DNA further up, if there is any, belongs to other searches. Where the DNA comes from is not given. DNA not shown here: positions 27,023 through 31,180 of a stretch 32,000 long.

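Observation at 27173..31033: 1286-aa FAD / 2x[4Fe-4S] / 2xCCG dehydrogenase with an unknown N-terminal domain and unknown substrate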

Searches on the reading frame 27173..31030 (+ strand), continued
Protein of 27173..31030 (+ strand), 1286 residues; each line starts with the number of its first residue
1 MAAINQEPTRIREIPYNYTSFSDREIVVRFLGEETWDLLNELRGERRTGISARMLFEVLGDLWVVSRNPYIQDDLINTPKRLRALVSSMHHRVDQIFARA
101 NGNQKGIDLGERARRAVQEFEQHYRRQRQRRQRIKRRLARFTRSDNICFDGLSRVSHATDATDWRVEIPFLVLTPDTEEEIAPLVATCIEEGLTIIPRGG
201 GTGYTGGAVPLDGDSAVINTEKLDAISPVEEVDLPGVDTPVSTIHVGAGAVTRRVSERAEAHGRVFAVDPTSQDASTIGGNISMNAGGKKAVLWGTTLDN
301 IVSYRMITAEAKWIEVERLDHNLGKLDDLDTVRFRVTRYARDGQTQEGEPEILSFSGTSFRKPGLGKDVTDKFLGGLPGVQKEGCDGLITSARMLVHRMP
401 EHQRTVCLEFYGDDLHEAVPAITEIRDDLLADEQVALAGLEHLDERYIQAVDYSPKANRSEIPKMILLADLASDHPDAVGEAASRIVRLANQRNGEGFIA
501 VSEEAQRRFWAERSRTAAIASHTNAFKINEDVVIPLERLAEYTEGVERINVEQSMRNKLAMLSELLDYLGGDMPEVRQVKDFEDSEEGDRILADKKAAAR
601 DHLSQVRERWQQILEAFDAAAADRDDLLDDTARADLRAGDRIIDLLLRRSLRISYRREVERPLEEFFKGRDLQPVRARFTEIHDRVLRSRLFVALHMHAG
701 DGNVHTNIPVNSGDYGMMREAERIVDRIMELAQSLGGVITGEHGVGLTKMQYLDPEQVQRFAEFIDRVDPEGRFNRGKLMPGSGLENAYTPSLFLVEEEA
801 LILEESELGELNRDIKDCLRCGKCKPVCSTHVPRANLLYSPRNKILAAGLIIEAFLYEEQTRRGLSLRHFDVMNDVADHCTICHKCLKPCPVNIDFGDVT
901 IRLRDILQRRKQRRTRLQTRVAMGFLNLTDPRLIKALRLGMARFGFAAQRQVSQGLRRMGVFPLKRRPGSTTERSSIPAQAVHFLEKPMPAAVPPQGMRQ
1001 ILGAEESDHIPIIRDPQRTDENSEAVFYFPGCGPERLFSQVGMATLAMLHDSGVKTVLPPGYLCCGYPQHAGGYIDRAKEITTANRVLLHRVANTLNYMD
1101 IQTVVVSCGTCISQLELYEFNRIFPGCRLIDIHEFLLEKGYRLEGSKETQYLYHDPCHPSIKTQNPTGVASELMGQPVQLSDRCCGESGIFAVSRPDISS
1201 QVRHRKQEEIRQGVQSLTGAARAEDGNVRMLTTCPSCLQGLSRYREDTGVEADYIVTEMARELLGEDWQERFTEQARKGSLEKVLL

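Call 14: find_homologous_proteins(query=window:27173-31030:+, max_evalue=1e-10)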
Query window:27173-31030:+ (1286 aa): 8000 proteins with E <= 1e-10 among 8000 candidates; the best 120 are listed.
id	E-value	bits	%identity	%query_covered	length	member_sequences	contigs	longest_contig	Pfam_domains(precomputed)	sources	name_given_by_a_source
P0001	0.0e+0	2818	96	100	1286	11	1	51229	PF12447.14,PF01565.29,PF02754.22,PF02913.25,PF13183.12,PF11880.14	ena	-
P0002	0.0e+0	2564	86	100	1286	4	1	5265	PF12447.14,PF01565.29,PF02754.22,PF02913.25,PF13183.12,PF11880.14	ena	-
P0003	0.0e+0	2525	85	100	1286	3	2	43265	PF12447.14,PF01565.29,PF02754.22,PF02913.25,PF13183.12,PF11880.14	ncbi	ncbi:MAG: DUF3683 domain-containing protein [Halorhodospira sp.]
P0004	0.0e+0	2499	84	100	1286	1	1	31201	PF12447.14,PF01565.29,PF02754.22,PF02913.25,PF13183.12,PF11880.14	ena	-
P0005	0.0e+0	2498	84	100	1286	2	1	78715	PF12447.14,PF01565.29,PF02754.22,PF02913.25,PF13183.12,PF11880.14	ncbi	-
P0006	0.0e+0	2362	79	100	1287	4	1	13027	PF12447.14,PF01565.29,PF02754.22,PF02913.25,PF13183.12,PF11880.14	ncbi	-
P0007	0.0e+0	2256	75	99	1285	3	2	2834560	PF12447.14,PF01565.29,PF02754.22,PF02913.25,PF13183.12,PF11880.14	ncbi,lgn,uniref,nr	ncbi:FAD/FMN-containing dehydrogenases [Halorhodospira halochloris]|uniref:FAD/FMN-containing dehydr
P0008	0.0e+0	2229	74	99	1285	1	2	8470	PF12447.14,PF01565.29,PF02754.22,PF02913.25,PF13183.12,PF11880.14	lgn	-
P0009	0.0e+0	2207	74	99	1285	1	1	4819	PF12447.14,PF01565.29,PF02754.22,PF02913.25,PF13183.12,PF11880.14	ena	-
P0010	0.0e+0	2206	75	100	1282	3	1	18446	PF12447.14,PF01565.29,PF02754.22,PF02913.25,PF13183.12,PF11880.14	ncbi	-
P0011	0.0e+0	2195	74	100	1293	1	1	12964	PF12447.14,PF01565.29,PF02754.22,PF02913.25,PF13183.12,PF11880.14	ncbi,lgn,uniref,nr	ncbi:FAD-linked oxidase [Halorhodospira abdelmalekii]|uniref:DUF3683 domain-containing protein n=1 T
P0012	0.0e+0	2123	72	99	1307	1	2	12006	PF12447.14,PF01565.29,PF13534.12,PF02754.22,PF02913.25,PF13183.12,PF11880.14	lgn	-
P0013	0.0e+0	2063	69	100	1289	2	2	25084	PF12447.14,PF01565.29,PF02754.22,PF02913.25,PF13183.12,PF11880.14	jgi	jgi:FAD/FMN-containing dehydrogenase/Fe-S oxidoreductase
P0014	0.0e+0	2056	69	100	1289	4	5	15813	PF12447.14,PF01565.29,PF02754.22,PF02913.25,PF13183.12,PF11880.14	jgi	jgi:FAD/FMN-containing dehydrogenase/Fe-S oxidoreductase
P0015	0.0e+0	2055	69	100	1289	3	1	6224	PF12447.14,PF01565.29,PF02754.22,PF02913.25,PF13183.12,PF11880.14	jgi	-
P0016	0.0e+0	2054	69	100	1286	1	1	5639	PF12447.14,PF01565.29,PF02754.22,PF02913.25,PF13183.12,PF11880.14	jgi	jgi:FAD/FMN-containing dehydrogenase/Fe-S oxidoreductase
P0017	0.0e+0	2048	69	100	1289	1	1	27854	PF12447.14,PF01565.29,PF02754.22,PF02913.25,PF13183.12,PF11880.14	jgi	jgi:FAD/FMN-containing dehydrogenase/Fe-S oxidoreductase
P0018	0.0e+0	2030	68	99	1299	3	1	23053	PF12447.14,PF01565.29,PF02754.22,PF02913.25,PF13183.12,PF11880.14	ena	-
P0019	0.0e+0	2029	68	100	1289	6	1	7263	PF12447.14,PF01565.29,PF02754.22,PF02913.25,PF13183.12,PF11880.14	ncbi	-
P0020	0.0e+0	2027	69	100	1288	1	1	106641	PF12447.14,PF01565.29,PF02754.22,PF02913.25,PF13183.12,PF11880.14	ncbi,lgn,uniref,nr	ncbi:FAD-linked oxidase [Thioalkalivibrio denitrificans]|uniref:FAD-linked oxidase n=1 Tax=Thioalkal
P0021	0.0e+0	2018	67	100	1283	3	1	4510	PF12447.14,PF01565.29,PF02754.22,PF02913.25,PF13183.12,PF11880.14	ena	-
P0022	0.0e+0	2013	66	100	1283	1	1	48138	PF12447.14,PF01565.29,PF02754.22,PF02913.25,PF13183.12,PF11880.14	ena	-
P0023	0.0e+0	2002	67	99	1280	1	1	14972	PF12447.14,PF01565.29,PF02754.22,PF02913.25,PF13183.12,PF11880.14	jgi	jgi:FAD/FMN-containing dehydrogenase/Fe-S oxidoreductase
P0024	0.0e+0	2002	67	100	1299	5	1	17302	PF12447.14,PF01565.29,PF02754.22,PF02913.25,PF13183.12,PF11880.14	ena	-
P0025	0.0e+0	2001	67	99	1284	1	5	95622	PF12447.14,PF01565.29,PF02754.22,PF02913.25,PF13183.12,PF11880.14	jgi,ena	-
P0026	0.0e+0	1999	67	99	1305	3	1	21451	PF12447.14,PF01565.29,PF02754.22,PF02913.25,PF13183.12,PF11880.14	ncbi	-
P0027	0.0e+0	1999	67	99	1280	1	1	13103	PF12447.14,PF01565.29,PF02754.22,PF02913.25,PF13183.12,PF11880.14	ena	-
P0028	0.0e+0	1999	67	100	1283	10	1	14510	PF12447.14,PF01565.29,PF02754.22,PF02913.25,PF13183.12,PF11880.14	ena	-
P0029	0.0e+0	1999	67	99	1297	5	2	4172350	PF12447.14,PF01565.29,PF02754.22,PF02913.25,PF13183.12,PF11880.14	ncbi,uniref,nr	ncbi:DUF3683 domain-containing protein [Spiribacter halobius]|uniref:FAD-linked oxidase n=1 Tax=Sedi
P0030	0.0e+0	1997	67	100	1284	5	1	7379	PF12447.14,PF01565.29,PF02754.22,PF02913.25,PF13183.12,PF11880.14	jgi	-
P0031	0.0e+0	1994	67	100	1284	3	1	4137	PF12447.14,PF01565.29,PF02754.22,PF02913.25,PF13183.12,PF11880.14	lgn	-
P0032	0.0e+0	1992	67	99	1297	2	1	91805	PF12447.14,PF01565.29,PF02754.22,PF02913.25,PF13183.12,PF11880.14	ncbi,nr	ncbi:DUF3683 domain-containing protein [Ectothiorhodospiraceae bacterium WFHF3C12]|nr:DUF3683 domain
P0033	0.0e+0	1989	67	99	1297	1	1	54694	PF12447.14,PF01565.29,PF02754.22,PF02913.25,PF13183.12,PF11880.14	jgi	jgi:FAD/FMN-containing dehydrogenase/Fe-S oxidoreductase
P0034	0.0e+0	1989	66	99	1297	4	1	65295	PF12447.14,PF01565.29,PF02754.22,PF02913.25,PF13183.12,PF11880.14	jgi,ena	-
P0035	0.0e+0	1987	67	99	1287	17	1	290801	PF12447.14,PF01565.29,PF02754.22,PF02913.25,PF13183.12,PF11880.14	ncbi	-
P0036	0.0e+0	1986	67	99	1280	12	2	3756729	PF12447.14,PF01565.29,PF02754.22,PF02913.25,PF13183.12,PF11880.14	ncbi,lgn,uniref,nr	ncbi:DUF3683 domain-containing protein [Thioalkalivibrio paradoxus]|uniref:FAD-linked oxidase n=1 Ta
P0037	0.0e+0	1986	66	99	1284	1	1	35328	PF12447.14,PF01565.29,PF02754.22,PF02913.25,PF13183.12,PF11880.14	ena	-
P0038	0.0e+0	1986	67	99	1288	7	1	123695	PF12447.14,PF01565.29,PF13534.12,PF02754.22,PF02913.25,PF13183.12,PF11880.14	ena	-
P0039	0.0e+0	1984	67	99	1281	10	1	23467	PF12447.14,PF01565.29,PF02754.22,PF02913.25,PF13183.12,PF11880.14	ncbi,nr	ncbi:MAG: DUF3683 domain-containing protein [Chromatiaceae bacterium]|nr:MAG: DUF3683 domain-contain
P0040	0.0e+0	1984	65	100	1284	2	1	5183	PF12447.14,PF01565.29,PF02754.22,PF02913.25,PF13183.12,PF11880.14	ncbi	ncbi:MAG: DUF3683 domain-containing protein [Gammaproteobacteria bacterium]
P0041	0.0e+0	1981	66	100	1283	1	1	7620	PF12447.14,PF01565.29,PF02754.22,PF02913.25,PF13183.12,PF11880.14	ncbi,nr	ncbi:MAG TPA: DUF3683 domain-containing protein [Gammaproteobacteria bacterium]|nr:DUF3683 domain-co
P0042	0.0e+0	1979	66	100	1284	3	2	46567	PF12447.14,PF01565.29,PF02754.22,PF02913.25,PF13183.12,PF11880.14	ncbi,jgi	jgi:FAD/FMN-containing dehydrogenase/Fe-S oxidoreductase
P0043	0.0e+0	1979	66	99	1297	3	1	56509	PF12447.14,PF01565.29,PF02754.22,PF02913.25,PF13183.12,PF11880.14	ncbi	-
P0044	0.0e+0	1978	66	100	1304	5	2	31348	PF12447.14,PF01565.29,PF02754.22,PF02913.25,PF13183.12,PF11880.14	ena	-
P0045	0.0e+0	1977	67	99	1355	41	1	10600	PF12447.14,PF01565.29,PF02754.22,PF02913.25,PF13183.12,PF11880.14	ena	-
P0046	0.0e+0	1976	67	99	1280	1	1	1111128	PF12447.14,PF01565.29,PF02754.22,PF02913.25,PF13183.12,PF11880.14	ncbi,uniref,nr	ncbi:DUF3683 domain-containing protein [Acidihalobacter prosperus]|uniref:Dimethylmenaquinone methyl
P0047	0.0e+0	1975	66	100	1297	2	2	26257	PF12447.14,PF01565.29,PF02754.22,PF02913.25,PF13183.12,PF11880.14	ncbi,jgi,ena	-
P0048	0.0e+0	1975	66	99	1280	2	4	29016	PF12447.14,PF01565.29,PF02754.22,PF02913.25,PF13183.12,PF11880.14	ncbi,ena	-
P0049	0.0e+0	1974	66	99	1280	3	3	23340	PF12447.14,PF01565.29,PF02754.22,PF02913.25,PF13183.12,PF11880.14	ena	-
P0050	0.0e+0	1972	67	99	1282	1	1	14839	PF12447.14,PF01565.29,PF02754.22,PF02913.25,PF13183.12,PF11880.14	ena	-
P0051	0.0e+0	1972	66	99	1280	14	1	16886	PF12447.14,PF01565.29,PF02754.22,PF02913.25,PF13183.12,PF11880.14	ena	-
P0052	0.0e+0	1972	67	99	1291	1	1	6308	PF12447.14,PF01565.29,PF02754.22,PF02913.25,PF13183.12,PF11880.14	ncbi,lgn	-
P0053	0.0e+0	1970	66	100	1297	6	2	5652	PF12447.14,PF01565.29,PF02754.22,PF02913.25,PF13183.12,PF11880.14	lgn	-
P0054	0.0e+0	1968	66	99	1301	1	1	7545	PF12447.14,PF01565.29,PF02754.22,PF02913.25,PF13183.12,PF11880.14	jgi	jgi:FAD/FMN-containing dehydrogenase/Fe-S oxidoreductase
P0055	0.0e+0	1967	67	99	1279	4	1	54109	PF12447.14,PF01565.29,PF02754.22,PF02913.25,PF13183.12,PF11880.14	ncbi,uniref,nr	ncbi:FAD/FMN-binding oxidoreductase [Thiohalobacter sp.]|uniref:FAD/FMN-binding oxidoreductase n=1 T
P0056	0.0e+0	1966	66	99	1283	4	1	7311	PF12447.14,PF01565.29,PF02754.22,PF02913.25,PF13183.12,PF11880.14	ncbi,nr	ncbi:MAG TPA: DUF3683 domain-containing protein [Gammaproteobacteria bacterium]|nr:DUF3683 domain-co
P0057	0.0e+0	1966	66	99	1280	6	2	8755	PF12447.14,PF01565.29,PF02754.22,PF02913.25,PF13183.12,PF11880.14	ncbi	-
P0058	0.0e+0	1966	66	99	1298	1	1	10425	PF12447.14,PF01565.29,PF02754.22,PF02913.25,PF13183.12,PF11880.14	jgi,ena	-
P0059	0.0e+0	1964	66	99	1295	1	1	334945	PF12447.14,PF01565.29,PF02754.22,PF02913.25,PF13183.12,PF11880.14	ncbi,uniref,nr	ncbi:FAD/FMN-containing dehydrogenase/Fe-S oxidoreductase [Natronocella acetinitrilica]|uniref:FAD/F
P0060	0.0e+0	1962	66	99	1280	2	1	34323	PF12447.14,PF01565.29,PF13534.12,PF02754.22,PF02913.25,PF13183.12,PF11880.14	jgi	jgi:FAD/FMN-containing dehydrogenase/Fe-S oxidoreductase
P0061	0.0e+0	1962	66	99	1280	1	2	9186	PF12447.14,PF01565.29,PF02754.22,PF02913.25,PF13183.12,PF11880.14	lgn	-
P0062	0.0e+0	1962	65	100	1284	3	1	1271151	PF12447.14,PF01565.29,PF02754.22,PF02913.25,PF13183.12,PF11880.14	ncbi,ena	-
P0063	0.0e+0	1961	65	100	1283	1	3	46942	PF12447.14,PF01565.29,PF02754.22,PF02913.25,PF13183.12,PF11880.14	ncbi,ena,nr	ncbi:MAG: FAD-linked oxidase [Gammaproteobacteria bacterium]|nr:FAD-linked oxidase [Gammaproteobacte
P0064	0.0e+0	1961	65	100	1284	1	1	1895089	PF12447.14,PF01565.29,PF02754.22,PF02913.25,PF13183.12,PF11880.14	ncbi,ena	-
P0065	0.0e+0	1960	65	99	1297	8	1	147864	PF12447.14,PF01565.29,PF13534.12,PF02754.22,PF02913.25,PF13183.12,PF11880.14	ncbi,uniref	ncbi:DUF3683 domain-containing protein [Arhodomonas sp. AD133]|uniref:DUF3683 domain-containing prot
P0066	0.0e+0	1960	66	99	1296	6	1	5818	PF12447.14,PF01565.29,PF02754.22,PF02913.25,PF13183.12,PF11880.14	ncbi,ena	-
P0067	0.0e+0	1959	66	98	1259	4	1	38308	PF12447.14,PF01565.29,PF02754.22,PF02913.25,PF13183.12,PF11880.14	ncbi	ncbi:MAG: DUF3683 domain-containing protein [Acidihalobacter sp.]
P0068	0.0e+0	1959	67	99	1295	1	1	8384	PF12447.14,PF01565.29,PF02754.22,PF02913.25,PF13183.12,PF11880.14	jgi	jgi:FAD/FMN-containing dehydrogenase/Fe-S oxidoreductase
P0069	0.0e+0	1958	66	99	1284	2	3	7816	PF12447.14,PF01565.29,PF02754.22,PF02913.25,PF13183.12,PF11880.14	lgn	-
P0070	0.0e+0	1958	66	100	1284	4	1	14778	PF12447.14,PF01565.29,PF02754.22,PF02913.25,PF13183.12,PF11880.14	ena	-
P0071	0.0e+0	1958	65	99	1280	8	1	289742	PF12447.14,PF01565.29,PF02754.22,PF02913.25,PF13183.12,PF11880.14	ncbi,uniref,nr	ncbi:DUF3683 domain-containing protein [Thioalkalivibrio sp. ARh3]|uniref:DUF3683 domain-containing 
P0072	0.0e+0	1957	66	99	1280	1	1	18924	PF12447.14,PF01565.29,PF02754.22,PF02913.25,PF13183.12,PF11880.14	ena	-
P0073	0.0e+0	1957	66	99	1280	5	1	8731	PF12447.14,PF01565.29,PF02754.22,PF02913.25,PF13183.12,PF11880.14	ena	-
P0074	0.0e+0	1956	65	99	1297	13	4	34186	PF12447.14,PF01565.29,PF02754.22,PF02913.25,PF13183.12,PF11880.14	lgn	-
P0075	0.0e+0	1956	65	99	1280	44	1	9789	PF12447.14,PF01565.29,PF02754.22,PF02913.25,PF13183.12,PF11880.14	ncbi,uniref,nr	ncbi:DUF3683 domain-containing protein [Thioalkalivibrio sp. ALE17]|uniref:DUF3683 domain-containing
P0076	0.0e+0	1956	66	100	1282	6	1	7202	PF12447.14,PF01565.29,PF02754.22,PF02913.25,PF13183.12,PF11880.14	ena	-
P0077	0.0e+0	1956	65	100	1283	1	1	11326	PF12447.14,PF01565.29,PF02754.22,PF02913.25,PF13183.12,PF11880.14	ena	-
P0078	0.0e+0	1955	65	99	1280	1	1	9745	PF12447.14,PF01565.29,PF02754.22,PF02913.25,PF13183.12,PF11880.14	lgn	-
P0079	0.0e+0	1954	66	99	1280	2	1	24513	PF12447.14,PF01565.29,PF02754.22,PF02913.25,PF13183.12,PF11880.14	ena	-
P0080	0.0e+0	1954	66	100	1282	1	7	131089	PF12447.14,PF01565.29,PF02754.22,PF02913.25,PF13183.12,PF11880.14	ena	-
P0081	0.0e+0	1954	65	99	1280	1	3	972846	PF12447.14,PF01565.29,PF02754.22,PF02913.25,PF13183.12,PF11880.14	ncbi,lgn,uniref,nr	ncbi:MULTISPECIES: DUF3683 domain-containing protein [unclassified Thioalkalivibrio]|uniref:DUF3683 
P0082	0.0e+0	1953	67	99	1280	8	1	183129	PF12447.14,PF01565.29,PF02754.22,PF02913.25,PF13183.12,PF11880.14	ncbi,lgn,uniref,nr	ncbi:Fe-S oxidoreductase [Ectothiorhodospira magna]|uniref:Fe-S oxidoreductase n=1 Tax=Ectothiorhodo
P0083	0.0e+0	1952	65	100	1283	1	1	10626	PF12447.14,PF01565.29,PF02754.22,PF02913.25,PF13183.12,PF11880.14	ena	-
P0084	0.0e+0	1951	66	100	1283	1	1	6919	PF12447.14,PF01565.29,PF13534.12,PF02754.22,PF02913.25,PF13183.12,PF11880.14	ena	-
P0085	0.0e+0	1951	66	99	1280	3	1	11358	PF12447.14,PF01565.29,PF02754.22,PF02913.25,PF13183.12,PF11880.14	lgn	-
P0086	0.0e+0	1951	65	99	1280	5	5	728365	PF12447.14,PF01565.29,PF02754.22,PF02913.25,PF13183.12,PF11880.14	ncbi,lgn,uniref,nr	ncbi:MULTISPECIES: DUF3683 domain-containing protein [unclassified Thioalkalivibrio]|uniref:DUF3683 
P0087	0.0e+0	1951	66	99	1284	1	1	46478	PF12447.14,PF01565.29,PF02754.22,PF02913.25,PF13183.12,PF11880.14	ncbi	-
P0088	0.0e+0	1950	66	99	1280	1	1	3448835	PF12447.14,PF01565.29,PF13534.12,PF02754.22,PF02913.25,PF13183.12,PF11880.14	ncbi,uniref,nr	ncbi:DUF3683 domain-containing protein [Acidihalobacter ferrooxydans]|uniref:FAD-linked oxidase n=1 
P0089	0.0e+0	1950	66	99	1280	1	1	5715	PF12447.14,PF01565.29,PF02754.22,PF02913.25,PF13183.12,PF11880.14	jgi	jgi:FAD/FMN-containing dehydrogenase/Fe-S oxidoreductase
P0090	0.0e+0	1950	66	99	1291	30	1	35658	PF12447.14,PF01565.29,PF02754.22,PF02913.25,PF13183.12,PF11880.14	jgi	jgi:FAD/FMN-containing dehydrogenase/Fe-S oxidoreductase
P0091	0.0e+0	1950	65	100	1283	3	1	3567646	PF12447.14,PF01565.29,PF02754.22,PF02913.25,PF13183.12,PF11880.14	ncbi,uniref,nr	ncbi:FAD-linked oxidase [Thiohalobacter sp. COW1]|uniref:DUF3683 domain-containing protein n=1 Tax=T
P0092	0.0e+0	1949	65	100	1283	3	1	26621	PF12447.14,PF01565.29,PF02754.22,PF02913.25,PF13183.12,PF11880.14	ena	-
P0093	0.0e+0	1949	66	99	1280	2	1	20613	PF12447.14,PF01565.29,PF13534.12,PF02754.22,PF02913.25,PF13183.12,PF11880.14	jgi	jgi:FAD/FMN-containing dehydrogenase/Fe-S oxidoreductase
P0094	0.0e+0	1948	66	100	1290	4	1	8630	PF12447.14,PF01565.29,PF02754.22,PF02913.25,PF13183.12,PF11880.14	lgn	-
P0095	0.0e+0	1948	67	99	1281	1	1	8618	PF12447.14,PF01565.29,PF13534.12,PF02754.22,PF02913.25,PF13183.12,PF11880.14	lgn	-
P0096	0.0e+0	1947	67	99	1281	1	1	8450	PF12447.14,PF01565.29,PF02754.22,PF02913.25,PF13183.12,PF11880.14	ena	-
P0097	0.0e+0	1946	66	100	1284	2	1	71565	PF12447.14,PF01565.29,PF02754.22,PF02913.25,PF13183.12,PF11880.14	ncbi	-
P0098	0.0e+0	1945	65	99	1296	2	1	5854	PF12447.14,PF01565.29,PF02754.22,PF02913.25,PF13183.12,PF11880.14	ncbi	ncbi:MAG: DUF3683 domain-containing protein, partial [Aquisalimonadaceae bacterium]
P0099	0.0e+0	1945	65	100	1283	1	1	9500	PF12447.14,PF01565.29,PF02754.22,PF02913.25,PF13183.12,PF11880.14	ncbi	ncbi:MAG: DUF3683 domain-containing protein [Gammaproteobacteria bacterium]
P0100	0.0e+0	1943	65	100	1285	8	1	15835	PF12447.14,PF01565.29,PF02754.22,PF02913.25,PF13183.12,PF11880.14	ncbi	ncbi:MAG: DUF3683 domain-containing protein [Gammaproteobacteria bacterium]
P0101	0.0e+0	1942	65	99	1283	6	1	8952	PF12447.14,PF01565.29,PF02754.22,PF02913.25,PF13183.12,PF11880.14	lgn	-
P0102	0.0e+0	1941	66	99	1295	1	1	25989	PF12447.14,PF01565.29,PF02754.22,PF02913.25,PF13183.12,PF11880.14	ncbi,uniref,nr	ncbi:DUF3683 domain-containing protein [Alkalilimnicola sp. S0819]|uniref:DUF3683 domain-containing 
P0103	0.0e+0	1941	65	100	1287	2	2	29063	PF12447.14,PF01565.29,PF02754.22,PF02913.25,PF13183.12,PF11880.14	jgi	jgi:FAD/FMN-containing dehydrogenase/Fe-S oxidoreductase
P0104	0.0e+0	1941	65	100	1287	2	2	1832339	PF12447.14,PF01565.29,PF02754.22,PF02913.25,PF13183.12,PF11880.14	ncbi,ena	-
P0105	0.0e+0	1940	66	99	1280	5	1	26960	PF12447.14,PF01565.29,PF02754.22,PF02913.25,PF13183.12,PF11880.14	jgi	-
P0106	0.0e+0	1940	65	100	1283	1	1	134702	PF12447.14,PF01565.29,PF02754.22,PF02913.25,PF13183.12,PF11880.14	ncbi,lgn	-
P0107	0.0e+0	1940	65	99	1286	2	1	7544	PF12447.14,PF01565.29,PF02754.22,PF02913.25,PF13183.12,PF11880.14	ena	-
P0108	0.0e+0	1940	65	99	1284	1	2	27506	PF12447.14,PF01565.29,PF02754.22,PF02913.25,PF13183.12,PF11880.14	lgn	-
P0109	0.0e+0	1940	65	99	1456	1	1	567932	PF12447.14,PF01565.29,PF02754.22,PF02913.25,PF13183.12,PF11880.14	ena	-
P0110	0.0e+0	1940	66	99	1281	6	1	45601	PF12447.14,PF01565.29,PF02754.22,PF02913.25,PF13183.12,PF11880.14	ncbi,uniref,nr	ncbi:DUF3683 domain-containing protein [Ectothiorhodospira mobilis]|uniref:DUF3683 domain-containing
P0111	0.0e+0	1939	65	99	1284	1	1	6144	PF12447.14,PF01565.29,PF02754.22,PF02913.25,PF13183.12,PF11880.14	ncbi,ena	ncbi:MAG: DUF3683 domain-containing protein [Thiotrichales bacterium]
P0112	0.0e+0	1939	66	99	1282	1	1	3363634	PF12447.14,PF01565.29,PF02754.22,PF02913.25,PF13183.12,PF11880.14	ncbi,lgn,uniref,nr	ncbi:FAD-linked oxidase [Acidihalobacter aeolianus]|uniref:FAD-linked oxidase n=1 Tax=Acidihalobacte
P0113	0.0e+0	1939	65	99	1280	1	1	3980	PF12447.14,PF01565.29,PF02754.22,PF02913.25,PF13183.12,PF11880.14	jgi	jgi:FAD/FMN-containing dehydrogenase/Fe-S oxidoreductase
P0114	0.0e+0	1939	65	100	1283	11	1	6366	PF12447.14,PF01565.29,PF02754.22,PF02913.25,PF13183.12,PF11880.14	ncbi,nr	ncbi:MAG TPA: DUF3683 domain-containing protein [Gammaproteobacteria bacterium]|nr:DUF3683 domain-co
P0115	0.0e+0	1939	65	99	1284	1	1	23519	PF12447.14,PF01565.29,PF13534.12,PF02754.22,PF02913.25,PF13183.12,PF11880.14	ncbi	-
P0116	0.0e+0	1939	65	99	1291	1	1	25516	PF12447.14,PF01565.29,PF02754.22,PF02913.25,PF13183.12,PF11880.14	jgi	jgi:FAD/FMN-containing dehydrogenase/Fe-S oxidoreductase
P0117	0.0e+0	1938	65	99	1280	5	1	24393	PF12447.14,PF01565.29,PF02754.22,PF02913.25,PF13183.12,PF11880.14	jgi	-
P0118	0.0e+0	1938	65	99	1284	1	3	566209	PF12447.14,PF01565.29,PF02754.22,PF02913.25,PF13183.12,PF11880.14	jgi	jgi:FAD/FMN-containing dehydrogenase/Fe-S oxidoreductase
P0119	0.0e+0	1936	65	99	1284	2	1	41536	PF12447.14,PF01565.29,PF02754.22,PF02913.25,PF13183.12,PF11880.14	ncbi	ncbi:MAG: DUF3683 domain-containing protein [Thiotrichales bacterium]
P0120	0.0e+0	1935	65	99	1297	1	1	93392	PF12447.14,PF01565.29,PF02754.22,PF02913.25,PF13183.12,PF11880.14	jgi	-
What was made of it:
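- Checked: More than 8000 database proteins match over the full length with the same architecture (call 14).
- Tried and rejected: The host is therefore inferred only from the best protein hits: 96% to an unnamed ENA metagenome protein, 85% to a Halorhodospira sp. MAG and 75% to H. halochloris (call 14).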
